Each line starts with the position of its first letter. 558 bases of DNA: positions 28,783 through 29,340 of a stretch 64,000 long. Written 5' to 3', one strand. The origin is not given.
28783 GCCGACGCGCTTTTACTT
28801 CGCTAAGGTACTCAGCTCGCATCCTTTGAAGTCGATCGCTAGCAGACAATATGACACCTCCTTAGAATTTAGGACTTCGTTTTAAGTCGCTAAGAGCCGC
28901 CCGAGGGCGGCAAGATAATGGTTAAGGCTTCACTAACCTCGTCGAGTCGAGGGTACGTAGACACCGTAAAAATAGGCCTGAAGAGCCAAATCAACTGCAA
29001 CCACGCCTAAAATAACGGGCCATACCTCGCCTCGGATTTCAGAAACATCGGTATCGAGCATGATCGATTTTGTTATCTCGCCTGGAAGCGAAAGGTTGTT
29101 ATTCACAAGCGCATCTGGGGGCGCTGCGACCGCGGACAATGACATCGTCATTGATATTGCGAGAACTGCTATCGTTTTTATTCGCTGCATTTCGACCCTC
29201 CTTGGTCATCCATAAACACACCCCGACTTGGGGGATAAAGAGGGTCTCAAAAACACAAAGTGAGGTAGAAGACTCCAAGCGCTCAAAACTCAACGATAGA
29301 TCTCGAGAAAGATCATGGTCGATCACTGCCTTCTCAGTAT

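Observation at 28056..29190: Orphan stand-alone C39 peptidase with two tiny ORFs and no ABC exporter: a possible non-canonical peptide-maturation module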

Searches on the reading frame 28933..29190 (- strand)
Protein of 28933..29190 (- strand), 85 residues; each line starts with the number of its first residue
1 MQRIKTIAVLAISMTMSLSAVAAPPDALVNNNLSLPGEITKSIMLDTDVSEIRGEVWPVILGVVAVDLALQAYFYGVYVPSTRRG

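Call 3: search_protein_families(library=pfam, proteins=[window:28933-29190:-], max_evalue=1)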
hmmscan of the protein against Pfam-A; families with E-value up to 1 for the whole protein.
window:28933-29190:- (85 aa): 0 families

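Call 4: search_protein_families(library=ncbifam, proteins=[window:28933-29190:-], max_evalue=1)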
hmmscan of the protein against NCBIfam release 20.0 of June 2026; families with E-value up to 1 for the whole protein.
window:28933-29190:- (85 aa): 1 family
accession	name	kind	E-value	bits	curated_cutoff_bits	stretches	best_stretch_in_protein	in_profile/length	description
NF052335.1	PdgHdaseHSB129560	equivalog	0.067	12.5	500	1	4-79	10-84/330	peptidoglycan hydrolase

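Call 12: find_homologous_proteins(query=A1, max_evalue=10)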
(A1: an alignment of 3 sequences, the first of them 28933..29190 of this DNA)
Query A1 (3 sequences) (85 aa, profile of the alignment): 187 proteins with E <= 10 among 294 candidates; the best 120 are listed.
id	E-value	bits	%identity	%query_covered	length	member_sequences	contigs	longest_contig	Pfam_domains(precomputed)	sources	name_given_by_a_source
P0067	1.8e-50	187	84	100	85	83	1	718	-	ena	-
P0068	2.2e-50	186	99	100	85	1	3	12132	-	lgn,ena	-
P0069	3.3e-50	186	99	100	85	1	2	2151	-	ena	-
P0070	3.6e-50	186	99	100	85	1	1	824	-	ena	-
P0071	4.4e-50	185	81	100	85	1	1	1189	-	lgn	-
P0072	4.7e-50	185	100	100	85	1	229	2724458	-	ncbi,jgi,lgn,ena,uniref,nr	ncbi:MAG: hypothetical protein L7U64_00720 [Luminiphilus sp.]|jgi:hypothetical protein|uniref:Unchar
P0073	5.2e-50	185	82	100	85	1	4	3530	-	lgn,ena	-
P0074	5.5e-50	185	99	100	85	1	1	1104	-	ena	-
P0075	7.0e-50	185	99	100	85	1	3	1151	-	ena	-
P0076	7.8e-50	185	99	100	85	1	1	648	-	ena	-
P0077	8.2e-50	184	81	100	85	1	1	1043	-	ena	-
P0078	8.8e-50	184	82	100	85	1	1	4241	-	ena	-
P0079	9.4e-50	184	81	100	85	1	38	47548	-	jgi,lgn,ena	jgi:hypothetical protein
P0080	9.7e-50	184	99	100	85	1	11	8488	-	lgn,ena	-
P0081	1.0e-49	184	81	100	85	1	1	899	-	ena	-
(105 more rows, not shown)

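Call 24: search_protein_representatives(alignment_id=A3)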
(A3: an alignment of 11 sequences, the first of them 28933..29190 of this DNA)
Query: 11 sequences, 85 profile positions. Proteins with E-value up to 0.001 (for the whole library): 43; up to 1e-10: 3; up to 1e-30: 2. The best 43 are listed.
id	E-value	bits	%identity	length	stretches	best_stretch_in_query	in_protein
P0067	3.1e-48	177.8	-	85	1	1-85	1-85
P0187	1.4e-31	124.4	-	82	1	14-76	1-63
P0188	2.4e-29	117.2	-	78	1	23-83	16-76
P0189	3.8e-10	55.7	-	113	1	18-82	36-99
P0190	1.2e-09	54.0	-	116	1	26-83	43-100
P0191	1.3e-09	54.0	-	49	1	1-35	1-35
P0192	2.0e-09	53.3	-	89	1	4-67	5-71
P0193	3.2e-09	52.7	-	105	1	5-82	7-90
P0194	3.6e-09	52.5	-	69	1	6-57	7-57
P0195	1.5e-08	50.5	-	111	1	18-83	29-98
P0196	2.6e-08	49.8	-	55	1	50-81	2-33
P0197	2.6e-08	49.8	-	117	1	42-82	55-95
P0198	2.9e-08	49.6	-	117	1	29-82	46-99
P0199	4.9e-08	48.9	-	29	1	60-85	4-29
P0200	8.9e-08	48.1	-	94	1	48-83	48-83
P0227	6.9e-04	35.6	-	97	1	7-82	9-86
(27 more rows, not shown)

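Call 28: find_homologous_proteins(query=A5, max_evalue=0.01)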
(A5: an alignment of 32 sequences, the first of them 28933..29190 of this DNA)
Query A5 (32 sequences) (85 aa, profile of the alignment): 489 proteins with E <= 0.01 among 7207 candidates; the best 120 are listed.
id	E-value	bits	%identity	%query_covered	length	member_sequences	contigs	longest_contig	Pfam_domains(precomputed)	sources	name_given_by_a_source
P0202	5.1e-29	118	32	96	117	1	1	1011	-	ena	-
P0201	4.6e-28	115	35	95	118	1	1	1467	-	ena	-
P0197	5.4e-27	112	40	88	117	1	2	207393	-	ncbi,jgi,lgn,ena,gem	-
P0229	1.0e-26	111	38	84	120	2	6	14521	-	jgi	jgi:hypothetical protein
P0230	2.0e-26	110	47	56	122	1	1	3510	-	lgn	-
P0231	1.3e-25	107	32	95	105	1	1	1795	-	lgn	-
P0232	2.0e-25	107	43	52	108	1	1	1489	-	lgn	-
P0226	2.0e-25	107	41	74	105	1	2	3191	-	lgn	-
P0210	3.1e-25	106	35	93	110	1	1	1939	-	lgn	-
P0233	2.8e-24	103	42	65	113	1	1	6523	-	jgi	-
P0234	3.1e-24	103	49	41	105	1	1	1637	-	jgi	jgi:hypothetical protein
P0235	1.4e-23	101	35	88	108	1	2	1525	-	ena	-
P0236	3.5e-23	100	36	76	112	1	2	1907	-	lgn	-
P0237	9.6e-23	98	35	100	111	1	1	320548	-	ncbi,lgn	ncbi:MAG: hypothetical protein AAGG55_07205 [Pseudomonadota bacterium]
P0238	1.4e-22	98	64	39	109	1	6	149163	-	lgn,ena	-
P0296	2.5e-20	91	55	39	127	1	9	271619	-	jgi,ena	-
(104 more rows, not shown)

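Call 29: find_encoding_contigs(protein=P0197, flank=7000, max_places=2)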
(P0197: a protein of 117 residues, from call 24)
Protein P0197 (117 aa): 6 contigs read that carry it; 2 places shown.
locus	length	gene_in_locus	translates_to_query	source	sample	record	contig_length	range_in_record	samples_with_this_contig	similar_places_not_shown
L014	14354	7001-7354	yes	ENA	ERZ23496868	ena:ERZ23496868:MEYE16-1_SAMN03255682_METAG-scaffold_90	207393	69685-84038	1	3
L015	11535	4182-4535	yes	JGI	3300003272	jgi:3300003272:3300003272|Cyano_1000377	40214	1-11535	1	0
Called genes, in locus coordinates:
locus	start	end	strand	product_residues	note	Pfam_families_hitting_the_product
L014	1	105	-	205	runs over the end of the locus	PF10707:YrbL-PhoP_reg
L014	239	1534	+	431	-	PF04932:Wzy_C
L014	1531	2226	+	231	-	-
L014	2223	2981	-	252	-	PF13489:Methyltransf_23 (weak), PF08241:Methyltransf_11, PF13649:Methyltransf_25 (weak)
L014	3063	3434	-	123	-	PF00903:Glyoxalase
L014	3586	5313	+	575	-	PF03600:CitMHS, PF02080:TrkA_C, PF00939:Na_sulph_symp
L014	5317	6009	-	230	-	PF08334:T2SSG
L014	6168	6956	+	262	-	-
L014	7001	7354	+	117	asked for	-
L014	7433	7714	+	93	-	-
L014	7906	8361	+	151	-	PF03412:Peptidase_C39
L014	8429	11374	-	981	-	PF00675:Peptidase_M16, PF05193:Peptidase_M16_C, PF08367:M16C_assoc, PF05193:Peptidase_M16_C, PF22516:PreP_C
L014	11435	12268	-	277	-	PF05096:Glu_cyclase_2, PF21959:DUF6923 (weak)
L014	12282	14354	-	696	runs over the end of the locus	PF05430:Methyltransf_30, PF01266:DAO, PF13450:NAD_binding_8 (weak)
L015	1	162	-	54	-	?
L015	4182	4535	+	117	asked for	-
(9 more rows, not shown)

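Call 30: find_encoding_contigs(protein=P0237, flank=7000, max_places=2)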
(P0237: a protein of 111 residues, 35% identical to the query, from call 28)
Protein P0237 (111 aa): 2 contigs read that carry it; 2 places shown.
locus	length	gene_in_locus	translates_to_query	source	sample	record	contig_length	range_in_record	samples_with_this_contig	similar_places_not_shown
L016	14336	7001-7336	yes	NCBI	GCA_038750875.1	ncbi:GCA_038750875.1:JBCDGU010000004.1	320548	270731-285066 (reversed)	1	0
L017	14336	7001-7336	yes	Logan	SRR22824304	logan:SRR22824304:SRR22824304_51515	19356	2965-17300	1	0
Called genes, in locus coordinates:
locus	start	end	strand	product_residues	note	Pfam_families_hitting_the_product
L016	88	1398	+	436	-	PF04932:Wzy_C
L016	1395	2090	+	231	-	-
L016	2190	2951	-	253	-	PF13489:Methyltransf_23, PF08241:Methyltransf_11, PF13649:Methyltransf_25 (weak)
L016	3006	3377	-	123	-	PF00903:Glyoxalase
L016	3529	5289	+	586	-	PF03600:CitMHS, PF02080:TrkA_C, PF00939:Na_sulph_symp (weak)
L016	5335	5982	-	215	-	PF08334:T2SSG (weak)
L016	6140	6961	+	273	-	-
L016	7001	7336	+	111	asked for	-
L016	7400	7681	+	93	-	-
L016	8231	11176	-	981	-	PF00675:Peptidase_M16, PF05193:Peptidase_M16_C, PF08367:M16C_assoc, PF05193:Peptidase_M16_C, PF22516:PreP_C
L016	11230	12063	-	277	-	PF05096:Glu_cyclase_2, PF21959:DUF6923 (faint)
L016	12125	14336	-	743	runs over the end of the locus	PF05430:Methyltransf_30, PF01266:DAO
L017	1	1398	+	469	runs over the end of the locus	PF04932:Wzy_C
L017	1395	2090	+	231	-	-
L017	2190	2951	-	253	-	PF13489:Methyltransf_23, PF08241:Methyltransf_11, PF13649:Methyltransf_25 (weak)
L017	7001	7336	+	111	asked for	-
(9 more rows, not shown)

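Call 31: find_encoding_contigs(protein=P0296, flank=7000, max_places=2)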
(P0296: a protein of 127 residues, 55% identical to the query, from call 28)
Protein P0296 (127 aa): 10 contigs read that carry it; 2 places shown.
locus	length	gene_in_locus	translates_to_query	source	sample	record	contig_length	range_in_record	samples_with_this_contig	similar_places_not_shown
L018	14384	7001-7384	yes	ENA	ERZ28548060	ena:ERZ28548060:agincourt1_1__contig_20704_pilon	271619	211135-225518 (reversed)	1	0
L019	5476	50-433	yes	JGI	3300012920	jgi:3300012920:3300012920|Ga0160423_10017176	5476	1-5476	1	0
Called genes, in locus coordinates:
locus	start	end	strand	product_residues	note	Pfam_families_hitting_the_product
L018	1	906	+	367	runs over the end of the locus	PF00793:DAHP_synth_1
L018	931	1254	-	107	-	-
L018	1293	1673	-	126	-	PF00903:Glyoxalase, PF18029:Glyoxalase_6 (weak)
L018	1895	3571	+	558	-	PF03600:CitMHS, PF02080:TrkA_C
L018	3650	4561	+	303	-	PF00487:FA_desaturase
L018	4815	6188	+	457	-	PF01235:Na_Ala_symp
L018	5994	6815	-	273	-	PF02668:TauD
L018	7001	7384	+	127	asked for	-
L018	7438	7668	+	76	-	-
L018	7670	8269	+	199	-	PF03412:Peptidase_C39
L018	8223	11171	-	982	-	PF00675:Peptidase_M16, PF05193:Peptidase_M16_C, PF08367:M16C_assoc, PF22516:PreP_C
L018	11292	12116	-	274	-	PF05096:Glu_cyclase_2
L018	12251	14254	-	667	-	PF05430:Methyltransf_30, PF01266:DAO, PF13450:NAD_binding_8 (weak)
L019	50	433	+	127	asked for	-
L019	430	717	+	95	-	-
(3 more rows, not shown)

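Call 32: search_protein_families(library=ncbifam, alignment_id=A5, max_evalue=1)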
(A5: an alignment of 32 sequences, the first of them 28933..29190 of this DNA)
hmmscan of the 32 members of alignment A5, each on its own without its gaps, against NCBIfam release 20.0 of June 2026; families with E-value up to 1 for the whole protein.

A. member 1, window:28933-29190:- (85 aa): 1 family
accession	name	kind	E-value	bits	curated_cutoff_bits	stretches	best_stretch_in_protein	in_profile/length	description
NF052335.1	PdgHdaseHSB129560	equivalog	0.067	12.5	500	1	4-79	10-84/330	peptidoglycan hydrolase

B. families by the number of members that match (of 32 scanned): 18 families
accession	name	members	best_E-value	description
NF041742.1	WGxxGxxG_fam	2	0.16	WGxxGxxG family protein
NF010573.0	PRK13966.1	1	0.0005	ribonucleotide-diphosphate reductase subunit beta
NF007182.0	PRK09614.1-1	1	0.0022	ribonucleotide-diphosphate reductase subunit beta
NF010572.0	PRK13965.1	1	0.0034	class 1b ribonucleoside-diphosphate reductase subunit beta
NF053757.1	BclibactTpBcbE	1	0.0072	bacillibactin exporter BcbE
NF005454.0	PRK07048.1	1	0.015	threo-3-hydroxy-L-aspartate ammonia-lyase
NF002086.0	PRK00915.1-3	1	0.025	2-isopropylmalate synthase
NF010574.0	PRK13967.1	1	0.03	ribonucleotide-diphosphate reductase subunit beta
NF002796.0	PRK02935.1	1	0.055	hypothetical protein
NF047323.1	trim_DfrA50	1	0.059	trimethoprim-resistant dihydrofolate reductase DfrA50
NF051484.1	AGROH133_08824_fam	1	0.06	AGROH133_08824 family phage infection protein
NF052335.1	PdgHdaseHSB129560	1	0.067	peptidoglycan hydrolase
TIGR00779.1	cad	1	0.091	CadD family cadmium resistance transporter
NF045904.1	RND-peri-MexE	1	0.18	multidrug efflux RND transporter periplasmic adaptor subunit MexE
NF040942.2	hypo_ExtJ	1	0.19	selenite/tellurite reduction operon protein ExtJ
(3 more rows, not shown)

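Call 33: search_protein_families(library=pfam, alignment_id=A5, max_evalue=1)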
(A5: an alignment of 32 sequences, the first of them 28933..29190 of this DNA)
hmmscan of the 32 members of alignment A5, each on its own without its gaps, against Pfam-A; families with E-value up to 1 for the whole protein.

A. member 1, window:28933-29190:- (85 aa): 0 families

B. families by the number of members that match (of 32 scanned): 8 families
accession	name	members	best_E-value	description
PF15809.10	STG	3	0.025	Simian taste bud-specific gene product family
PF21903.1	BDI_0842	1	0.022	Hypothetical protein BDI_0842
PF19625.5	DUF6130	1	0.023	Family of unknown function (DUF6130)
PF06522.17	B12D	1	0.055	NADH-ubiquinone reductase complex 1 MLRQ subunit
PF05858.17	BIV_Env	1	0.071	Bovine immunodeficiency virus surface protein (SU)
PF20087.4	DUF6479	1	0.1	Family of unknown function (DUF6479)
PF12625.12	Arabinose_bd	1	0.11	Arabinose-binding domain of AraC transcription regulator, N-term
PF11511.13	RhodobacterPufX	1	0.11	Intrinsic membrane protein PufX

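Call 36: search_protein_families(library=pfam, proteins=[L014:6168-6956:+, L014:7427-7714:+, L014:5317-6009:-, L016:6140-6961:+], max_evalue=1)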
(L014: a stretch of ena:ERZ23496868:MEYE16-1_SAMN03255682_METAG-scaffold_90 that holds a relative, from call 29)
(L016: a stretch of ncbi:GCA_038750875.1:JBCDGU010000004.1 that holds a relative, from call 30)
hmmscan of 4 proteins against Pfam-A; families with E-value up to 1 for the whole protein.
L014:6168-6956:+ (262 aa): 0 families

L014:7427-7714:+ (95 aa): 2 families
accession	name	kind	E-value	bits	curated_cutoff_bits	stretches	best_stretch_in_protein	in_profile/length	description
PF24838.2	8xMP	-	0.033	14.5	30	1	14-71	12-69/136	Octameric membrane protein family (8xMP)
PF04678.18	MCU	-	0.3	11.6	30.8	1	18-59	86-130/177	Mitochondrial calcium uniporter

L014:5317-6009:- (230 aa): 1 family
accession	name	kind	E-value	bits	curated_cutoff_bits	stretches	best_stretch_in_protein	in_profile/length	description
PF08334.16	T2SSG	-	1.2e-08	35.4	21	1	134-213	17-105/108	Type II secretion system (T2SS), protein G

L016:6140-6961:+ (273 aa): 0 families

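Call 39: find_related_loci(query=A5, collection=metagenome_contigs, flank=6000)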
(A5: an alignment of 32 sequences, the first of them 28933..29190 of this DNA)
Query A5 (85 aa) in metagenome_contigs; peptide patterns used: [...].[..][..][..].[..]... (x = any residue, [..] = any of these).
118 stretches matched a pattern; 86 encode a relative of the query (tblastn E <= 1e-3); the best 80 are kept; 80 distinct loci.
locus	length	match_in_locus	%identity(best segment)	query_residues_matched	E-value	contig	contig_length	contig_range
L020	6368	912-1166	99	1-85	2e-52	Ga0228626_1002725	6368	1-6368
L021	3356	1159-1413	98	1-85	3e-52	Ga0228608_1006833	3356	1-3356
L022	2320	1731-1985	98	1-85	3e-52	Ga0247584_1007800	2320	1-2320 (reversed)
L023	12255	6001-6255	80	1-85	2e-45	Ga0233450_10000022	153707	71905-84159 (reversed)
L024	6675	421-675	81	1-85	1e-44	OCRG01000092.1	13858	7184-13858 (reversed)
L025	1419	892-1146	80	1-85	1e-45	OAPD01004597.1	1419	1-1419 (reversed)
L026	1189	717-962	60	5-83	7e-30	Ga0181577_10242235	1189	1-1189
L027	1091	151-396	58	5-83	3e-29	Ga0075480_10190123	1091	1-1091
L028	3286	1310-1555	58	5-83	1e-28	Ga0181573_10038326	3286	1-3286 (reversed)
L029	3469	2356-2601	57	5-83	5e-28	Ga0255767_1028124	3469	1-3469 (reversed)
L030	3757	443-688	58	5-83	8e-28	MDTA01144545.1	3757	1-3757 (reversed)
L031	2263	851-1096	58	5-83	1e-27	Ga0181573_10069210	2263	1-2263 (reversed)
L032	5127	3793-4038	55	5-83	2e-27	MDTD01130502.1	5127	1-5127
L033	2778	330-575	58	5-83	2e-27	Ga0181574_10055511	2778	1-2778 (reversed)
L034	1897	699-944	57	5-83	2e-27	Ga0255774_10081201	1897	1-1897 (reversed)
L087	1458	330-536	39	16-81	9e-8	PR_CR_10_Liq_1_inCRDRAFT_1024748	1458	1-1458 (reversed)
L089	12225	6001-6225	35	14-85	2e-7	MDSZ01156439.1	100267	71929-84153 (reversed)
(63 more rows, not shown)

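Call 66: search_protein_families(library=ncbifam, proteins=[L014:6168-6956:+, L016:6140-6961:+, L089:4979-5899:+, L014:5317-6009:-, L014:7427-7714:+, L018:7381-7668:+, L018:7670-8269:+, L014:7906-8361:+], max_evalue=0.1)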
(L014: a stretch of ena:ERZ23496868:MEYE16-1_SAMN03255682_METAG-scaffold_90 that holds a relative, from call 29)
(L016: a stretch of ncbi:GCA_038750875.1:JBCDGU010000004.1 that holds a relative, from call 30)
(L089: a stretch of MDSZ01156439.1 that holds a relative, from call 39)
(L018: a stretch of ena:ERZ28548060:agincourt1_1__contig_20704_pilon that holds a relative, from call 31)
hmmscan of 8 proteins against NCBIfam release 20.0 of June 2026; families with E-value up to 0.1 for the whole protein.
L014:6168-6956:+ (262 aa): 0 families

L016:6140-6961:+ (273 aa): 0 families

L089:4979-5899:+ (306 aa): 0 families

L014:5317-6009:- (230 aa): 1 family
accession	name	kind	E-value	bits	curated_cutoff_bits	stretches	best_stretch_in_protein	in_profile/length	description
TIGR01710.1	typeII_sec_gspG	equivalog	1.5e-05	25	88.85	1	172-215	92-132/134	type II secretion system major pseudopilin GspG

L014:7427-7714:+ (95 aa): 0 families

L018:7381-7668:+ (95 aa): 1 family
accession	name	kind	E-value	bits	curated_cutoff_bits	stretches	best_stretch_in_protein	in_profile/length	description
NF052432.1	TC0500_fam_Inc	equivalog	0.012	15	240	1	23-88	25-91/214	TC0500 family inclusion membrane protein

L018:7670-8269:+ (199 aa): 4 families
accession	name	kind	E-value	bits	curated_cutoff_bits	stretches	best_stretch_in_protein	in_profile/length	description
NF058616.2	C39_FapD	equivalog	1.1e-13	51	330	1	47-175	45-172/224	fibril amyloid maturation endopeptidase FapD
NF050078.1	pilus_FilB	exception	4.8e-09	36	475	1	48-175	64-191/277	putative pilus system C39 family peptidase FilB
TIGR03796.1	NHLM_micro_ABC1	equivalog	1.1e-08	33.8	853.3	1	53-174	10-119/710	NHLP family bacteriocin export ABC transporter peptidase/permease/ATPase subunit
NF033920.0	C39_PA2778_fam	equivalog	0.00021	20.8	150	1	51-179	10-139/255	PA2778 family cysteine peptidase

L014:7906-8361:+ (151 aa): 3 families
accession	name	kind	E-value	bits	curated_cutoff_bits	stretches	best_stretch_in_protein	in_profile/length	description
NF058616.2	C39_FapD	equivalog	2.1e-15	56.6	330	1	1-123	45-163/224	fibril amyloid maturation endopeptidase FapD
NF050078.1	pilus_FilB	exception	7.8e-13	48.4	475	1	1-123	63-182/277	putative pilus system C39 family peptidase FilB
TIGR03796.1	NHLM_micro_ABC1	equivalog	1.4e-07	30.1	853.3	1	3-131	6-119/710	NHLP family bacteriocin export ABC transporter peptidase/permease/ATPase subunit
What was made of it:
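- Closest known: FapD, the periplasmic C39 peptidase of the Pseudomonas functional-amyloid. Same: Sister subfamilies of the window enzyme have FapD as their best NCBIfam match (call 66).
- The peptidases of two sister subfamilies score best against the FapD and FilB models (51-57 and 36-48 bits; call 66).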

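Call 67: search_solved_structures(query=L014:6168-6956:+, max_evalue=10)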
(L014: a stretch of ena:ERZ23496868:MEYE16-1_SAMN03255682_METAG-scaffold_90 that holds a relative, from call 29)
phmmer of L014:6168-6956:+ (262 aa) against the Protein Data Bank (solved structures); distinct sequences matched with E-value up to 10: 1.
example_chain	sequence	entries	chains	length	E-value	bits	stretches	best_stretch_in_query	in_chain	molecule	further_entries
9fdg_A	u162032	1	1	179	0.79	12.2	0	60-89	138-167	TMB12sol9_3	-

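Call 74: predict_structure(alignment_id=A5)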
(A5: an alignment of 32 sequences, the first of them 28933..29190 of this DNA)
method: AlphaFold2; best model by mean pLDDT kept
length: 85 residues; sequences in the alignment: 32
mean_pLDDT: 72.5   pTM: 0.38
mean pLDDT of the five models: 72.5, 69.8, 68.5, 66.5, 64.6
residues with pLDDT >= 90: 13; 70-90: 36; 50-70: 26; < 50: 10
segments of 3 or more residues with pLDDT < 50: 32-40
pLDDT, mean of each block of 10 residues (from residue 1): 73 76 60 47 60 81 95 87 74
secondary structure, 60 per line:
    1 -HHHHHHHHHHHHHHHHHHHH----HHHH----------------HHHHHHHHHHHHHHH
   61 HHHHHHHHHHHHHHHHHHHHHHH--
elements in order: H2-21 H26-29 H46-83
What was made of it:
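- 28933..29190 (-): 85-aa pre-pro-peptide gene. Residues 1-23 are the Sec signal (29122-29190). Residues 24-55 are the acidic pro-region ending in a double-glycine-type leader, ................54-E55 (29026-29121). Residues 56-85 are the conserved hydrophobic core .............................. (28936-29025). AlphaFold predicts helices at 2-21 and 46-83, with pLDDT 81-95 over residues 51-80 (call 74).
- AlphaFold models residues 46-83 as one continuous helix, not an extended cleavage site (call 74).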

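Call 78: find_encoding_contigs(protein=P0238, flank=6000, max_places=2)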
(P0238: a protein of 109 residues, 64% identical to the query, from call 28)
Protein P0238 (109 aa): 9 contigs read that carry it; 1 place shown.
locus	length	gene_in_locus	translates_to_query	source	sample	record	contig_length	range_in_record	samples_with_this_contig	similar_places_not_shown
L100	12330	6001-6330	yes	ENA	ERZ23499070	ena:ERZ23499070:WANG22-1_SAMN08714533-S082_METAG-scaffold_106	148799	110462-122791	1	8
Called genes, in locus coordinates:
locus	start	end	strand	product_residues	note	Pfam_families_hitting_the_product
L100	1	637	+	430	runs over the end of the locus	PF04932:Wzy_C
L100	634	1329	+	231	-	-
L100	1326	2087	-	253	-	PF13649:Methyltransf_25 (faint), PF08241:Methyltransf_11, PF13489:Methyltransf_23 (weak)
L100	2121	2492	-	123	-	PF00903:Glyoxalase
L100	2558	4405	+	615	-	PF03600:CitMHS, PF02080:TrkA_C, PF00939:Na_sulph_symp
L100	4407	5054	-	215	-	PF08334:T2SSG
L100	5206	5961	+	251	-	-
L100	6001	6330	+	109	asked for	-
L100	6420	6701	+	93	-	-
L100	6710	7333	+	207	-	PF03412:Peptidase_C39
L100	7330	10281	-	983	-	PF00675:Peptidase_M16, PF05193:Peptidase_M16_C, PF08367:M16C_assoc, PF05193:Peptidase_M16_C (weak), PF22516:PreP_C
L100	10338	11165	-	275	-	PF05096:Glu_cyclase_2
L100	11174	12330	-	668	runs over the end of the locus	PF05430:Methyltransf_30, PF01266:DAO, PF13450:NAD_binding_8 (weak)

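Call 79: find_encoding_contigs(protein=P0229, flank=6000, max_places=2)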
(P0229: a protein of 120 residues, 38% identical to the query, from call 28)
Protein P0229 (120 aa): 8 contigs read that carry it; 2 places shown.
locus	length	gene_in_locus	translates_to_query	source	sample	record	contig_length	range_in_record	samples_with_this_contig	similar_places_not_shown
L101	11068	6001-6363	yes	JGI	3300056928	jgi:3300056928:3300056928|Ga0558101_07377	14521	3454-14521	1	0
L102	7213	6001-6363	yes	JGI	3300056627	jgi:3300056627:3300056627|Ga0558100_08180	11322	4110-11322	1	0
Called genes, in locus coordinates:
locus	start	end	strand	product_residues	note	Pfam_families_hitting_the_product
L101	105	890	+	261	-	-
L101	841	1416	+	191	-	PF04932:Wzy_C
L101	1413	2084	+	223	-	-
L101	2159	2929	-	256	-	PF13489:Methyltransf_23, PF08241:Methyltransf_11, PF13649:Methyltransf_25 (weak)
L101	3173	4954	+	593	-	PF03600:CitMHS, PF02080:TrkA_C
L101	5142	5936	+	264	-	PF13557:Phenol_MetA_deg (faint)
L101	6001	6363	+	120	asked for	-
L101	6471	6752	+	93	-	-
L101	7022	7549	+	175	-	PF03412:Peptidase_C39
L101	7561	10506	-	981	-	PF00675:Peptidase_M16, PF05193:Peptidase_M16_C, PF08367:M16C_assoc, PF05193:Peptidase_M16_C (weak), PF22516:PreP_C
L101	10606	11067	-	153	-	PF05096:Glu_cyclase_2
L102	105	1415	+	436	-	PF04932:Wzy_C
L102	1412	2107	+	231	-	-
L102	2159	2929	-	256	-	PF13489:Methyltransf_23, PF08241:Methyltransf_11, PF13649:Methyltransf_25 (weak)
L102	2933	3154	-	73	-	-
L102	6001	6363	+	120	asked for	-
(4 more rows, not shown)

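Call 82: search_solved_structures(query=A7, max_evalue=10)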
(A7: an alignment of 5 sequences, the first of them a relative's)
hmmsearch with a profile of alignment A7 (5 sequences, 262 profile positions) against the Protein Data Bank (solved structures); distinct sequences matched with E-value up to 10: 0.
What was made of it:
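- Tried and rejected: A PDB profile search with the barrel alignment found nothing (call 82).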
